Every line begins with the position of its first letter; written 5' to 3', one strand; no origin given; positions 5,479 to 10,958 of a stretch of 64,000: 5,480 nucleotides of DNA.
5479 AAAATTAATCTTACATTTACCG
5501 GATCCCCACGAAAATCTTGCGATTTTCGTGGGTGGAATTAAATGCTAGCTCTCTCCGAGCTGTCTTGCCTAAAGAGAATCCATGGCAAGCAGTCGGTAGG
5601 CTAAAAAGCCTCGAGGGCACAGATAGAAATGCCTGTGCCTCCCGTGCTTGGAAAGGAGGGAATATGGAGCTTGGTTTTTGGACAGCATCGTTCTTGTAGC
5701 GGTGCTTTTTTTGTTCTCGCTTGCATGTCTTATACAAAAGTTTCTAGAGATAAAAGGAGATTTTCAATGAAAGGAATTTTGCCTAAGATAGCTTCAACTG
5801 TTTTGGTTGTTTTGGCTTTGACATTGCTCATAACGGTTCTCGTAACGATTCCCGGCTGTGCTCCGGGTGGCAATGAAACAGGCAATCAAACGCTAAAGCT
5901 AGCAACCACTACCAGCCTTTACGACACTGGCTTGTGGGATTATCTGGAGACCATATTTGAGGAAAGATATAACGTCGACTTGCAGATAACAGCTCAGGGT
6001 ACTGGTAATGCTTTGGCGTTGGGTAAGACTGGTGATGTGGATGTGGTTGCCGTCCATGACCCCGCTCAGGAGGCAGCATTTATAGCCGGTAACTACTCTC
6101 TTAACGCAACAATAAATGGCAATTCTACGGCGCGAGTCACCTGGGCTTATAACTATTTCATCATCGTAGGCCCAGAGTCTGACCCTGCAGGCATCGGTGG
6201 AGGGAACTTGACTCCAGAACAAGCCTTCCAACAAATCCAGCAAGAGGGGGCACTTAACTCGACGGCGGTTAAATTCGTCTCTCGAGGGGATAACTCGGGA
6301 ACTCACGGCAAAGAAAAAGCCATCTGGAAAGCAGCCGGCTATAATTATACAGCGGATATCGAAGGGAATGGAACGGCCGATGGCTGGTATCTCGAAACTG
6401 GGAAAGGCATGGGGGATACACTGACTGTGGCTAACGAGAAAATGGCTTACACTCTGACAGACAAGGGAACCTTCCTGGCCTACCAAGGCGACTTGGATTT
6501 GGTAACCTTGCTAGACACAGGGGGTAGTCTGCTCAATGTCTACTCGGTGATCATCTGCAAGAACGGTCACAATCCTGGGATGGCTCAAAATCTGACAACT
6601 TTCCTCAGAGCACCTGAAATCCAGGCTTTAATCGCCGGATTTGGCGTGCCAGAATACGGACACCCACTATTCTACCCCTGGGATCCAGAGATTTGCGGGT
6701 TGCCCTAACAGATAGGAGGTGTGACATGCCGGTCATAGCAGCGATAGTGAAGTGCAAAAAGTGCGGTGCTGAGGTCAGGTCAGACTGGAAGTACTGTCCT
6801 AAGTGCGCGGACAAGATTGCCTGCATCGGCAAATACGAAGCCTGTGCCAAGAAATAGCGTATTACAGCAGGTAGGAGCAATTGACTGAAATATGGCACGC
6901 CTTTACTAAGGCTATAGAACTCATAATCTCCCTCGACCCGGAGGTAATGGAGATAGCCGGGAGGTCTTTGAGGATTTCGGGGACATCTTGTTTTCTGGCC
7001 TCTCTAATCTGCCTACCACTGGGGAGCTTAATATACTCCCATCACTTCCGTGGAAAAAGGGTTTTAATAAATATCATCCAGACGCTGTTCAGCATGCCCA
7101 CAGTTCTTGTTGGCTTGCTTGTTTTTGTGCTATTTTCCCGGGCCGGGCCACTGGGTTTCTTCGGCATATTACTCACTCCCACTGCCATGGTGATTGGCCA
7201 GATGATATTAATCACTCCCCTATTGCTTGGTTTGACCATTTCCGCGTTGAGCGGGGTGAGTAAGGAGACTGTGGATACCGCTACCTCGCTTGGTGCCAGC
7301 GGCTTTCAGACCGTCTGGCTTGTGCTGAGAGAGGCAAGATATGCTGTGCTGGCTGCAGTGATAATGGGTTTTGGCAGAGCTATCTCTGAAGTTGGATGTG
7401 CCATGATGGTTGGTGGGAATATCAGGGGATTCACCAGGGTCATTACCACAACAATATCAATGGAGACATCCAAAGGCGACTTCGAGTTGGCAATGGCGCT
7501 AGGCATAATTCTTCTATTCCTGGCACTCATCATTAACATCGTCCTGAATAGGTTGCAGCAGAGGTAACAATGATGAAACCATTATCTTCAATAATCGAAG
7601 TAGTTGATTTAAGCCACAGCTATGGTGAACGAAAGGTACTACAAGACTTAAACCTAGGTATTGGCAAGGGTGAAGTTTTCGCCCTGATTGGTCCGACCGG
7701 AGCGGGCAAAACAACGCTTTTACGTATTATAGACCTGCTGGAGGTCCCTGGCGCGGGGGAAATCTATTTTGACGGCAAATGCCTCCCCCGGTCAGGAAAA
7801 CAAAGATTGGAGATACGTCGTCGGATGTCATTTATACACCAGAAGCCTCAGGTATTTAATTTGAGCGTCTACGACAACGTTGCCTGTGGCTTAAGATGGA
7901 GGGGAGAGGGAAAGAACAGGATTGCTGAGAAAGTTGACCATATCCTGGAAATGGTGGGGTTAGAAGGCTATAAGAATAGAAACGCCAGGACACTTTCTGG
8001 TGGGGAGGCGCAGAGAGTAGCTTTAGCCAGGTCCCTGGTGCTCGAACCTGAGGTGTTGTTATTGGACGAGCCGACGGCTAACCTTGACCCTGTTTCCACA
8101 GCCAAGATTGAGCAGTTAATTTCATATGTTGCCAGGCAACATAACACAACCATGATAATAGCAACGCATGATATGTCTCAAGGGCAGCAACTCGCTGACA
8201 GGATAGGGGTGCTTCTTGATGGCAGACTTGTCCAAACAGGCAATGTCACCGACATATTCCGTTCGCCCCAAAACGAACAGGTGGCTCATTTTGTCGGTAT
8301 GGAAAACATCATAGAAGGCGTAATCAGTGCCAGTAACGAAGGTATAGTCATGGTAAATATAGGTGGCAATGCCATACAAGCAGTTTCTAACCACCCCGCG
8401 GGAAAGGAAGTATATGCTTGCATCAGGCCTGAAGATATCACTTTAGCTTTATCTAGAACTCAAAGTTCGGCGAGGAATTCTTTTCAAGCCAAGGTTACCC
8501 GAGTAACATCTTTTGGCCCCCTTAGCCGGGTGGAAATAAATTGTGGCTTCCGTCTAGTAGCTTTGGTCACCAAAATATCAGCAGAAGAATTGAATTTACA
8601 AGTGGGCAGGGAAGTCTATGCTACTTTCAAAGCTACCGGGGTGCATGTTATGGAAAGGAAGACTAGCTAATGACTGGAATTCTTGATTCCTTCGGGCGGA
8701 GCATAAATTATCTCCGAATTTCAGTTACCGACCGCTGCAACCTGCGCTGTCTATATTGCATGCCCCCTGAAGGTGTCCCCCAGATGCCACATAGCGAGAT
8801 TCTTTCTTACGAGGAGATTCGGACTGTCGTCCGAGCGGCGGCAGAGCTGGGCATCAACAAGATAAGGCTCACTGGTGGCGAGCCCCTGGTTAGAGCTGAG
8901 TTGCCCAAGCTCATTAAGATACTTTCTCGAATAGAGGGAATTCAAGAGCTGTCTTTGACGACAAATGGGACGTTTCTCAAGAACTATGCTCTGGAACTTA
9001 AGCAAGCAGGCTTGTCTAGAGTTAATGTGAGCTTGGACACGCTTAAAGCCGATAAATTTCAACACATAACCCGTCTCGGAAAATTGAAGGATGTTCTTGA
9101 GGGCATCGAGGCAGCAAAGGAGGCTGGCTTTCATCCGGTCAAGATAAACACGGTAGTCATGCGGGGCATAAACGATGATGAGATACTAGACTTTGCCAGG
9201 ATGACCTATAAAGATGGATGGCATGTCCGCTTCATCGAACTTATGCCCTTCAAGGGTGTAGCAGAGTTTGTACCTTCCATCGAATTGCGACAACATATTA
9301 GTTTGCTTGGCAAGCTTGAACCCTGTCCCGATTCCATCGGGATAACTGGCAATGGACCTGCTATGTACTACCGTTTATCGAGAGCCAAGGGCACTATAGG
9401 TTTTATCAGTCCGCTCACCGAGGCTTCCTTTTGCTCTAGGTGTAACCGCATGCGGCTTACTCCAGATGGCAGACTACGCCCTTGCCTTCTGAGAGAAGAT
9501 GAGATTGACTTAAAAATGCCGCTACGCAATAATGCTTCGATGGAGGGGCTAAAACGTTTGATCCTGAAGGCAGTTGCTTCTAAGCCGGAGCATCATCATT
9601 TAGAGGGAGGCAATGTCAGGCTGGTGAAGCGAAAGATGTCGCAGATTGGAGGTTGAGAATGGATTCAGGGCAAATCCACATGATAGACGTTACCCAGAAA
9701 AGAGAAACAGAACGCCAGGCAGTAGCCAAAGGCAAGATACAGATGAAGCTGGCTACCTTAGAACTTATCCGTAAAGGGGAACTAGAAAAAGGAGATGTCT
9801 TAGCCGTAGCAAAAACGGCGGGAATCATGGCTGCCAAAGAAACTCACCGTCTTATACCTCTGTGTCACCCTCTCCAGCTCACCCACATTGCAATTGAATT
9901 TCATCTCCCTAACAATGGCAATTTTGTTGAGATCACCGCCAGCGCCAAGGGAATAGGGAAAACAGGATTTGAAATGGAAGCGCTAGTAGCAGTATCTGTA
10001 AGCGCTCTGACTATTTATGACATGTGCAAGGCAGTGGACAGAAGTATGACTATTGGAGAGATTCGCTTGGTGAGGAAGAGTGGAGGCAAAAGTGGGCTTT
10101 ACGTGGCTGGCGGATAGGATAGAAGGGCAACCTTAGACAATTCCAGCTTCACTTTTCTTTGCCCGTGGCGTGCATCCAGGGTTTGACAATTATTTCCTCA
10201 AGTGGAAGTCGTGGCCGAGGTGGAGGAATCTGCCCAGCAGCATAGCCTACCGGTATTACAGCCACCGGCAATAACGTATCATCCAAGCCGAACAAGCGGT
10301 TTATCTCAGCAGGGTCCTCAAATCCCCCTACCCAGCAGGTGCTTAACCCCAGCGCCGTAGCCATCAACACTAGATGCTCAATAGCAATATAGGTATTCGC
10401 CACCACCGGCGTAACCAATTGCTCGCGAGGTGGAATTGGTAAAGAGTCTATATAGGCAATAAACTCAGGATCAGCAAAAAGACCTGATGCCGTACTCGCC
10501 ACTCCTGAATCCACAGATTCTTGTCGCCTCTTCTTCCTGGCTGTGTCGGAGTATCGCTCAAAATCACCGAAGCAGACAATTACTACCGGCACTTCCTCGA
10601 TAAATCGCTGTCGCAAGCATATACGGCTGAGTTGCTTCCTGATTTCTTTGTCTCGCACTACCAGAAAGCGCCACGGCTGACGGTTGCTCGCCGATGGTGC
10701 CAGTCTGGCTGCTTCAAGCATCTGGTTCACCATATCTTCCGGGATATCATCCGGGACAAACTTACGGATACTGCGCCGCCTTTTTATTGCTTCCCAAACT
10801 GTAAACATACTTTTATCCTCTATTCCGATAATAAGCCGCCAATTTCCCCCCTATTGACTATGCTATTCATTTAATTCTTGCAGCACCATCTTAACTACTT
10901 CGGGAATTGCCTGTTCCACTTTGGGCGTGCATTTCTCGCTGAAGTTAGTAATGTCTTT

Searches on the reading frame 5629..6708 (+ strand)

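Call 33: search_protein_families(library=ncbifam, proteins=[window:5629-6708:+], max_evalue=1e-10)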
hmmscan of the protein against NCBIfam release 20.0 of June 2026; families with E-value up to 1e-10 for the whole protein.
window:5629-6708:+ (359 aa): 1 family
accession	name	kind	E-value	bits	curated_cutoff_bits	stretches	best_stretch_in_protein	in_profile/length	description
NF041772.1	tung_bind_TupA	equivalog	3.5e-43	147.9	400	1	85-350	13-260/266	tungstate ABC transporter substrate-binding protein TupA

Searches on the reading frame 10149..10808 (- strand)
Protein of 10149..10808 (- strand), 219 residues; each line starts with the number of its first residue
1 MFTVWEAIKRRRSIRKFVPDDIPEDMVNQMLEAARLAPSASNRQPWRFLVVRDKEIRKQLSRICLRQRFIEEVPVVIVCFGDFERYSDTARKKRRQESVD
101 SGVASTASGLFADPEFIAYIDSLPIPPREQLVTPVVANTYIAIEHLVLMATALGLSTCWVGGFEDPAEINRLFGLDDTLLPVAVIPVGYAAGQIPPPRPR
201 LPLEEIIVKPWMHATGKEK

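Call 4: search_protein_families(library=pfam, proteins=[window:10149-10808:-], max_evalue=0.001)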
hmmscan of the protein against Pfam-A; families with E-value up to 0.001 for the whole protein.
window:10149-10808:- (219 aa): 2 families
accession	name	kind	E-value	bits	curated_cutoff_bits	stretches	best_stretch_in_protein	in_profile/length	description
PF00881.29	Nitroreductase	-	9.5e-35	120.7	23.5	1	8-189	1-167/167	Nitroreductase family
PF14512.11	TM1586_NiRdase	-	1e-20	74.8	27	2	143-208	88-150/215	Putative TM nitroreductase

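Call 6: search_protein_families(library=ncbifam, proteins=[window:10149-10808:-], max_evalue=0.00001)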
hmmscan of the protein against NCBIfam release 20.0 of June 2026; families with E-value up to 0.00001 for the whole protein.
window:10149-10808:- (219 aa): 7 families
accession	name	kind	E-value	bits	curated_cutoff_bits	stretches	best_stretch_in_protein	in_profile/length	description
TIGR02476.1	BluB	equivalog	5.5e-21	74.9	150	1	4-68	9-73/205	5,6-dimethylbenzimidazole synthase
NF008033.1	PRK10765.1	equivalog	1.3e-17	64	223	1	4-92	4-92/240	oxygen-insensitive NADPH nitroreductase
NF003768.0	PRK05365.1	equivalog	2.6e-13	49.9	152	1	10-78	20-90/200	malonic semialdehyde reductase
NF009810.0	PRK13294.1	equivalog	4.4e-13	48.9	304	1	6-62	256-312/449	coenzyme F420-0:L-glutamate ligase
NF008275.0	PRK11053.1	equivalog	4.5e-12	45.9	227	1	5-62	4-62/217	oxygen-insensitive NAD(P)H nitroreductase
TIGR03553.1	F420_FbiB_CTERM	equivalog_domain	6.8e-12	45.6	249.55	1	6-61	1-56/194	F420 biosynthesis protein FbiB, C-terminal domain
NF047509.1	Rv3131_FMN_oxido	subfamily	5.6e-10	39.2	199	0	30-54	2-26/319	Acg family FMN-binding oxidoreductase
